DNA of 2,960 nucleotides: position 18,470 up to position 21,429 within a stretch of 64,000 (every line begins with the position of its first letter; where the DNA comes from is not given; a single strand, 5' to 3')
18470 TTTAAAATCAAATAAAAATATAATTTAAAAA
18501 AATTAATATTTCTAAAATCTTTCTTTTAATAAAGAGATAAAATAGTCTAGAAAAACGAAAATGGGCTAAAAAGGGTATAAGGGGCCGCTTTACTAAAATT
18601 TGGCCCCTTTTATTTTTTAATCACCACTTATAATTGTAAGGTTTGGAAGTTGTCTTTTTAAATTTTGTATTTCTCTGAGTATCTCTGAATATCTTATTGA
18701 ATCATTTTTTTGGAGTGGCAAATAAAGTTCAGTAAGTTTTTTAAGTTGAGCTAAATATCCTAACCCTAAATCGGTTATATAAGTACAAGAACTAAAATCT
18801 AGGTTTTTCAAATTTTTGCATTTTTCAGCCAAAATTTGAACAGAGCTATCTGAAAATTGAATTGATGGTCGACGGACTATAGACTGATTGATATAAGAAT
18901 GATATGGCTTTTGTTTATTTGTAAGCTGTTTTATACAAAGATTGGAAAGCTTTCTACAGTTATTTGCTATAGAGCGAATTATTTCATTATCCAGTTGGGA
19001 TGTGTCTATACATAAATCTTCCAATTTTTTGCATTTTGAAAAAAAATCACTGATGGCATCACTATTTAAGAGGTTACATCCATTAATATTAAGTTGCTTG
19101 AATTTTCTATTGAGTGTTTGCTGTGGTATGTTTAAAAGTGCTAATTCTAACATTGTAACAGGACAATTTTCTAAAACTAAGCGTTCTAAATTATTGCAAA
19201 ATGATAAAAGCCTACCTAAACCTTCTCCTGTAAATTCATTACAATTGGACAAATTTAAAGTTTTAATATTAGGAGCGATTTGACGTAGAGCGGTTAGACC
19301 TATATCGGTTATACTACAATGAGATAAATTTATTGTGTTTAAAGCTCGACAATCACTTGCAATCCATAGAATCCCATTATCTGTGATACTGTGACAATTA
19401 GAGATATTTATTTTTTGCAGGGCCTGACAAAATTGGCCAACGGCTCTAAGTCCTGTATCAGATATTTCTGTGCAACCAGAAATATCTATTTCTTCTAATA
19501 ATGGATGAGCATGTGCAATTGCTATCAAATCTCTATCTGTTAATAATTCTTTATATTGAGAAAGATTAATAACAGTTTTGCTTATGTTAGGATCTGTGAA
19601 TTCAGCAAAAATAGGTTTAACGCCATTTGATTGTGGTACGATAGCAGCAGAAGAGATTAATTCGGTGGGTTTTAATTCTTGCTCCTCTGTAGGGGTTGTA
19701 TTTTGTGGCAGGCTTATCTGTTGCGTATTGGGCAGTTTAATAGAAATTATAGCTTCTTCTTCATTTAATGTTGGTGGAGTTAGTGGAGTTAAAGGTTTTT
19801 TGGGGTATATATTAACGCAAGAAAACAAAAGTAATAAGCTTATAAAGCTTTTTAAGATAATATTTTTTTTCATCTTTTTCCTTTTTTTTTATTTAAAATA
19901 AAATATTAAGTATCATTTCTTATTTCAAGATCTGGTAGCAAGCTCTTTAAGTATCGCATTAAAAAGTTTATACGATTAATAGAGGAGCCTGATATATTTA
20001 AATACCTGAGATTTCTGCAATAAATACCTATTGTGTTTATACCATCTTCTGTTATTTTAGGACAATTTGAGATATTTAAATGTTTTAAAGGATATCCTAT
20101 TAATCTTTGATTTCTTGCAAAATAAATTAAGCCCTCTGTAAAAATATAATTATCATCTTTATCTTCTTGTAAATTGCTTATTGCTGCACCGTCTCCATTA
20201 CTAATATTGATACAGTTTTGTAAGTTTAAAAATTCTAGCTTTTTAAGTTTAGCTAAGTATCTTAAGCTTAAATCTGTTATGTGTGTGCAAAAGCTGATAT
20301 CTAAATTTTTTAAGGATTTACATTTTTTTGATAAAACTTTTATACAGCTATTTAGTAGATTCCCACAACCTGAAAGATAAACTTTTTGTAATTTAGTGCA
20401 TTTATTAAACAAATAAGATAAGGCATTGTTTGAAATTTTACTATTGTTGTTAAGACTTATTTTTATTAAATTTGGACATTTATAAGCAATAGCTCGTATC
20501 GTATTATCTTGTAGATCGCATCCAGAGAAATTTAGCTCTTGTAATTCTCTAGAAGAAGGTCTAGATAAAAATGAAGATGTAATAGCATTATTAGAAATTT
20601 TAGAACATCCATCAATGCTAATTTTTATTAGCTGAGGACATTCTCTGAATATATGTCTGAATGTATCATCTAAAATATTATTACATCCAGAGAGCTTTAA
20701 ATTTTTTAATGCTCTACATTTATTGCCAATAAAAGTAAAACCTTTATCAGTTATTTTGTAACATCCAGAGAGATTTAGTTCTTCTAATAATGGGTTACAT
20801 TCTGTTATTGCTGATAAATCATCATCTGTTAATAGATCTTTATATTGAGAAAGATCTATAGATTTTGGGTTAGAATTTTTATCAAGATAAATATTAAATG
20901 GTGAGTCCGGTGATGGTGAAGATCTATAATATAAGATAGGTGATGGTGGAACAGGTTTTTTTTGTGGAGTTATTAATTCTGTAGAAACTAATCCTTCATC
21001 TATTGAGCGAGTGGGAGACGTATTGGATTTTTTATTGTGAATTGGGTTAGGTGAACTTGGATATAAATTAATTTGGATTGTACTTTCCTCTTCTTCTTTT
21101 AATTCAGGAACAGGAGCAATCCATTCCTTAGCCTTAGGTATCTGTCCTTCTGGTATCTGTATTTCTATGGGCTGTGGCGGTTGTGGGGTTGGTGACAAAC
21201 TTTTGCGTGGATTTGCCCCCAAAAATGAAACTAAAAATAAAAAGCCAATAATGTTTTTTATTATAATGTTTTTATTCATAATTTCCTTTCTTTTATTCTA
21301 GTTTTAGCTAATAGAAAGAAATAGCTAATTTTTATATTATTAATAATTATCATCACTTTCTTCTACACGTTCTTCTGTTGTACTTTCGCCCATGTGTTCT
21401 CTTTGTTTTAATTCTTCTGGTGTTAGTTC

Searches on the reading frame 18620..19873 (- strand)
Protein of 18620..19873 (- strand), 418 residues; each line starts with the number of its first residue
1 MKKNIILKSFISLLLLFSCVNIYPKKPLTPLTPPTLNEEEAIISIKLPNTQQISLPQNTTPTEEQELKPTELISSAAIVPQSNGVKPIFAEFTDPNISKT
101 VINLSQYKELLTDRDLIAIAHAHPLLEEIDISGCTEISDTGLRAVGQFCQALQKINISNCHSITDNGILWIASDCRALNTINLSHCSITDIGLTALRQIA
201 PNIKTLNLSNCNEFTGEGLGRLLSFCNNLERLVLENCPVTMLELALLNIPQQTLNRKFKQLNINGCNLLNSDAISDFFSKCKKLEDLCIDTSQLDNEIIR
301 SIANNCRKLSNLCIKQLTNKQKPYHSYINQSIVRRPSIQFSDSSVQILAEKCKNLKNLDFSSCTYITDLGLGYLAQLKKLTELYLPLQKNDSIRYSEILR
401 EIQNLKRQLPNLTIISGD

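Call 93: search_protein_families(library=pfam, proteins=[window:18620-19873:-], max_evalue=0.00001)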
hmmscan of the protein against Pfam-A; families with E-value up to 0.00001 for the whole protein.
window:18620-19873:- (418 aa): 2 families
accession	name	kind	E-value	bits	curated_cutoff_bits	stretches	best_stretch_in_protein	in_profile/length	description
PF13516.12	LRR_6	-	1.6e-14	53.1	23.4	0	176-196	3-23/24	Leucine Rich repeat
PF12799.13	LRR_4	-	1.6e-11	44.5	27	0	178-213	3-35/44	Leucine Rich repeats (2 copies)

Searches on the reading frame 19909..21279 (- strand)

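Call 93: search_protein_families(library=pfam, proteins=[window:19909-21279:-], max_evalue=0.00001)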
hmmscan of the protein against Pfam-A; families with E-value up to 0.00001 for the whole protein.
window:19909-21279:- (457 aa): 3 families
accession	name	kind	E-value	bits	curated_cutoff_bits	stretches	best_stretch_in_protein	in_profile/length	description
PF12799.13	LRR_4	-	1.5e-15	57.3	27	0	321-359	1-36/44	Leucine Rich repeats (2 copies)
PF13516.12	LRR_6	-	2.8e-09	36.8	23.4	0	162-180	2-19/24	Leucine Rich repeat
PF24758.1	LRR_At5g56370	-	1.1e-06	28.9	27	0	243-326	36-116/227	FBD-associated F-box protein At5g56370, LRR repeats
